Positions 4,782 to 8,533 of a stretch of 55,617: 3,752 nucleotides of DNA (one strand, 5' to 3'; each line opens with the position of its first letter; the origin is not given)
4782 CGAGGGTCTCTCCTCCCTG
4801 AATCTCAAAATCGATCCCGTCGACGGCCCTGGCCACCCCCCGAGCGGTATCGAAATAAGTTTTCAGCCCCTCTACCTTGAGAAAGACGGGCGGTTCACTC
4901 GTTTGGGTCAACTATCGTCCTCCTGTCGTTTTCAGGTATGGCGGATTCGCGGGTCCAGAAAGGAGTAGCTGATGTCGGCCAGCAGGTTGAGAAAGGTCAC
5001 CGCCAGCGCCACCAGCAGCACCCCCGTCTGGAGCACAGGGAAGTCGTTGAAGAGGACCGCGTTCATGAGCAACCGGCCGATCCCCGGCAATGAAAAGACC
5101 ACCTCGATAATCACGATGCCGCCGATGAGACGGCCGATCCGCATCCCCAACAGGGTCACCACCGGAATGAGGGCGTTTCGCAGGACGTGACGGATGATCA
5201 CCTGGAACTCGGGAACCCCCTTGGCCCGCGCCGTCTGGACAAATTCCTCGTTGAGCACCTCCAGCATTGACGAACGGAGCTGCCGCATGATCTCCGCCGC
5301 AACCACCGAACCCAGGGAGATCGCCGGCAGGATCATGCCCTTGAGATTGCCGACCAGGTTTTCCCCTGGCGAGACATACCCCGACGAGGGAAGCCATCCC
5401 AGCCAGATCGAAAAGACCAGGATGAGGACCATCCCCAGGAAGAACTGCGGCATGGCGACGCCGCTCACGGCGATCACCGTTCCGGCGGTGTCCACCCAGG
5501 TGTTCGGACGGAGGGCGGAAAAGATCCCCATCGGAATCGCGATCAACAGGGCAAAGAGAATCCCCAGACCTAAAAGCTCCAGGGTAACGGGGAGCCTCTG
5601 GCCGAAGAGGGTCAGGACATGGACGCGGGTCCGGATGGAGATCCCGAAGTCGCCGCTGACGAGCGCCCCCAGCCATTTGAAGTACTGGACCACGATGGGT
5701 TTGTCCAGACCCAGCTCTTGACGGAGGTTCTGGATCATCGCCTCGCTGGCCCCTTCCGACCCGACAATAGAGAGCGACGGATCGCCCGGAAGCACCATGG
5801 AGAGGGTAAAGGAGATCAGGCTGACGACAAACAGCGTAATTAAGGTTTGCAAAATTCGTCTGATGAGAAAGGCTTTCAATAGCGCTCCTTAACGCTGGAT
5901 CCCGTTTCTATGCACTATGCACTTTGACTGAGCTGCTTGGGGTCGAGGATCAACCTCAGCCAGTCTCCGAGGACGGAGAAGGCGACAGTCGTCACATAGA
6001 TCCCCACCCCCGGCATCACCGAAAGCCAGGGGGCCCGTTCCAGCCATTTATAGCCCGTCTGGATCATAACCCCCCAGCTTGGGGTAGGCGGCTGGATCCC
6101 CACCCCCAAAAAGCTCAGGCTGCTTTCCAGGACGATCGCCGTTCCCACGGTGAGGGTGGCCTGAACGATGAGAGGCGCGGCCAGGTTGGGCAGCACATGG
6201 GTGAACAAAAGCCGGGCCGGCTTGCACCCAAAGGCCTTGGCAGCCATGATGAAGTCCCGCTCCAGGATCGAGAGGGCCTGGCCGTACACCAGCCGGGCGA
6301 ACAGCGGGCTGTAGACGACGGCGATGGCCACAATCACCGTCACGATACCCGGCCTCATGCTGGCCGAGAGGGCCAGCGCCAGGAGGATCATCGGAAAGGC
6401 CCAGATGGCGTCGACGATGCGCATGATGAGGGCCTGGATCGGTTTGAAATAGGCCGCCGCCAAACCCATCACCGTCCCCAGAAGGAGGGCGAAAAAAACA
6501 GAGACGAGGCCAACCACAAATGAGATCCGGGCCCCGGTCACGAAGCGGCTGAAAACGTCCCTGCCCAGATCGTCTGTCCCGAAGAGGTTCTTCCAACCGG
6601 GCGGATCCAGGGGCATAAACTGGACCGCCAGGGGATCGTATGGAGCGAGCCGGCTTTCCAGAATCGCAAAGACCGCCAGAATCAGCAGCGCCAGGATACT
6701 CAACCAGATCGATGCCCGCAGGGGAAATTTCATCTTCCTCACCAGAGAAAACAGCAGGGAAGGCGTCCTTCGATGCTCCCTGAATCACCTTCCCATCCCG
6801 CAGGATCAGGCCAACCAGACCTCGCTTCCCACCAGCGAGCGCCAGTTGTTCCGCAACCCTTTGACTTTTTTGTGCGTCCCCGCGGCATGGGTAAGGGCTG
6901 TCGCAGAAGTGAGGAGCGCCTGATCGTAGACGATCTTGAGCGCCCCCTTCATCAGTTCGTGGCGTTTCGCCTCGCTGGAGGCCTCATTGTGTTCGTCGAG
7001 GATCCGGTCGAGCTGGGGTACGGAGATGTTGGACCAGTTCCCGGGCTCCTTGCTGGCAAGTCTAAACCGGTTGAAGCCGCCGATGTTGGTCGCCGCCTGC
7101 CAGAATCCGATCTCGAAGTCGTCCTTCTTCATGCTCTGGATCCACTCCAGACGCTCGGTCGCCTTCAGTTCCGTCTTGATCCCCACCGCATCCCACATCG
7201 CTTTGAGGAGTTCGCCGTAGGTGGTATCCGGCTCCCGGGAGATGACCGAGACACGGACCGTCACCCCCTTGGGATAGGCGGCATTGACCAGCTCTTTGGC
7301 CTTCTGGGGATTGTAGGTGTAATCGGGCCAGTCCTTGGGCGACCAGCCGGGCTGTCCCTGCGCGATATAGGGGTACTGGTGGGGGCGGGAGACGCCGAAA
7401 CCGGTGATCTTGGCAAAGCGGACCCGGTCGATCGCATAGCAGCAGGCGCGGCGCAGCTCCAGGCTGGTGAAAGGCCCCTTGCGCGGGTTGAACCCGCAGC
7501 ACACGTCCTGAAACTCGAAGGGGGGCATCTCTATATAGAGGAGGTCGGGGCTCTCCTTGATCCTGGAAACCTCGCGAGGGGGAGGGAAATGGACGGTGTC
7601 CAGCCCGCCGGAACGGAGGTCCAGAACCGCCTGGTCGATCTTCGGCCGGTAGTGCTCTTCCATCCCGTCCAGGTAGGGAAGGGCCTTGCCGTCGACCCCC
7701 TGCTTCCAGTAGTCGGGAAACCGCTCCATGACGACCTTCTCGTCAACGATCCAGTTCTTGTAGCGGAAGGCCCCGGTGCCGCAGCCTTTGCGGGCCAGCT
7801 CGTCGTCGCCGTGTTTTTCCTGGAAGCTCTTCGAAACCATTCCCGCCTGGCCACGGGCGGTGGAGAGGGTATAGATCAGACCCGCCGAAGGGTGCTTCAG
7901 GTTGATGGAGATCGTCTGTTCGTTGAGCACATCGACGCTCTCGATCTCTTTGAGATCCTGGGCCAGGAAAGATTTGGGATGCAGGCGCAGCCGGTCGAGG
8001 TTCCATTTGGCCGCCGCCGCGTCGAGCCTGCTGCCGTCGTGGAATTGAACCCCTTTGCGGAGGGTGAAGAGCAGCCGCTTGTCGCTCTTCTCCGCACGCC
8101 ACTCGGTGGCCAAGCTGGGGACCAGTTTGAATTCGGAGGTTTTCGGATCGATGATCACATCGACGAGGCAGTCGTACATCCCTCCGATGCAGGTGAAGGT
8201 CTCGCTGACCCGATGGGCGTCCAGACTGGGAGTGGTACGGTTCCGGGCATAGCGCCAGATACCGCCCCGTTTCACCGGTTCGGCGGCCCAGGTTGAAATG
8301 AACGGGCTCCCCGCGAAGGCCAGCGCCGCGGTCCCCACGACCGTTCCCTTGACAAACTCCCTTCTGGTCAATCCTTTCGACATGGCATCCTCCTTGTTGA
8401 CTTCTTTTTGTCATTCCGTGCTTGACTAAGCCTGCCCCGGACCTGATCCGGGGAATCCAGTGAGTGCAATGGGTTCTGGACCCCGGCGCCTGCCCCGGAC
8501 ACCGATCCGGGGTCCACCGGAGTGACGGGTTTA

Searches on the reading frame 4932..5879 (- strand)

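Call 9: search_protein_families(library=pfam, proteins=[window:4932-5879:-], max_evalue=0.00001)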
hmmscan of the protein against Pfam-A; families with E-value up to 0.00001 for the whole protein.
window:4932-5879:- (315 aa): 2 families
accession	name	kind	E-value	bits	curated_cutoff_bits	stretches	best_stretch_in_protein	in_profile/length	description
PF00528.27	BPD_transp_1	-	8.9e-41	140.1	26.4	1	114-314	1-184/184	Binding-protein-dependent transport system inner membrane component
PF19300.4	BPD_transp_1_N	-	1.8e-17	64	23.8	1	1-100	1-111/114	Binding-prot-dependent transport system membrane comp, N-term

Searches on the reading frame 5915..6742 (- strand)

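Call 9: search_protein_families(library=pfam, proteins=[window:5915-6742:-], max_evalue=0.00001)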
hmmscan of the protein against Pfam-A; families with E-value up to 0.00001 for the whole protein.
window:5915-6742:- (275 aa): 1 family
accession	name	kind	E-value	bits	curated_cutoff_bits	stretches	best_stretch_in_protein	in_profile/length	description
PF00528.27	BPD_transp_1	-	3.6e-26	92.5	26.4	1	89-269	1-181/184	Binding-protein-dependent transport system inner membrane component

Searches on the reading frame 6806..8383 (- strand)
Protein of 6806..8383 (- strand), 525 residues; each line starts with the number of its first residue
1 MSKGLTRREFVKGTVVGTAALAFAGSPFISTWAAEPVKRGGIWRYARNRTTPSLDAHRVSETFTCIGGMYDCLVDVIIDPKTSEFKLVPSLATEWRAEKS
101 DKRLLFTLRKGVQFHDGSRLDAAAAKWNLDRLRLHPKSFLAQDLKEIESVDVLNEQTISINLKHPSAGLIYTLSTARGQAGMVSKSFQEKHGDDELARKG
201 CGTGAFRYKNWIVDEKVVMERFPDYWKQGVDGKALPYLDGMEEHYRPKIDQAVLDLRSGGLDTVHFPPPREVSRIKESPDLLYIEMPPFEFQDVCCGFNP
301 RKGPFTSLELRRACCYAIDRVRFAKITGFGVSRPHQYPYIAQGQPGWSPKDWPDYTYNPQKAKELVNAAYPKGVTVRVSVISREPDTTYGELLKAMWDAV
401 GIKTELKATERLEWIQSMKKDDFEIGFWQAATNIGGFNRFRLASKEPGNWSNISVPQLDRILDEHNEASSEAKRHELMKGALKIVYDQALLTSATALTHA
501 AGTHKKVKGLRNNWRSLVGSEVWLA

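Call 9: search_protein_families(library=pfam, proteins=[window:6806-8383:-], max_evalue=0.00001)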
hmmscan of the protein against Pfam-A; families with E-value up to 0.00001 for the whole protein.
window:6806-8383:- (525 aa): 1 family
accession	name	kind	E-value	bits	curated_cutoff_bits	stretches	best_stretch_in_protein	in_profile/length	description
PF00496.27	SBP_bac_5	-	1.2e-60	206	32.4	1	86-434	1-350/368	Bacterial extracellular solute-binding proteins, family 5 Middle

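Call 10: search_protein_families(library=ncbifam, proteins=[window:6806-8383:-], max_evalue=0.001)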
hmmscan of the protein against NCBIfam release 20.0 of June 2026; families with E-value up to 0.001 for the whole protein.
window:6806-8383:- (525 aa): 11 families
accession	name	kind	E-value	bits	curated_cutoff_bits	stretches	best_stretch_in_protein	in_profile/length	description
NF045468.1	Opp5A_nikA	equivalog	2.1e-28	99.1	600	1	68-511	43-473/488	nickel ABC transporter substrate-binding protein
NF011942.0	PRK15413.1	equivalog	4.2e-28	98.3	594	1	84-378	68-351/512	glutathione ABC transporter substrate-binding protein GsiB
TIGR02294.1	nickel_nikA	equivalog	2.2e-27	95.8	393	1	81-490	42-466/501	nickel ABC transporter substrate-binding protein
NF045467.1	Opp4A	equivalog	2.4e-22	78.9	650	1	144-517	150-548/556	oligopeptide ABC transporter substrate-binding protein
NF043070.1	DppA_dipep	equivalog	9.2e-19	67.4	1005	1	147-508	152-517/535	dipeptide ABC transporter periplasmic-binding protein DppA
NF047575.1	opine_bind_CntA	exception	1.2e-17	63.7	800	1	67-229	63-219/535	staphylopine-dependent metal ABC transporter substrate-binding lipoprotein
NF011689.0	PRK15109.1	equivalog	4e-17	62.1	560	1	145-498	155-512/547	ABC transporter substrate-binding protein SapA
TIGR04028.1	SBP_KPN_01854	hypoth_equivalog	5.2e-16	58.3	468.5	1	69-490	26-473/509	TIGR04028 family ABC transporter substrate-binding protein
NF011684.0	PRK15104.1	equivalog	4.3e-13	48.8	947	1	149-484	161-498/543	oligopeptide ABC transporter substrate-binding protein OppA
NF007287.0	PRK09755.1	equivalog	1.3e-07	30.9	1098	0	36-123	28-112/535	ABC transporter substrate-binding protein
NF010149.0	PRK13626.1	equivalog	6.6e-05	21.7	476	1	86-225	163-289/552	HTH-type transcriptional regulator SgrR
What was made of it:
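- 2867..8383 (-): Opp/Dpp-type ABC transporter between the paralogues: SBP_bac_5 at 6806-8383, permeases at 5915-6742 and 4932-5879, ATPases at 3919-4911 and 2867-3853. Pfam and NCBIfam (calls 9, 10).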
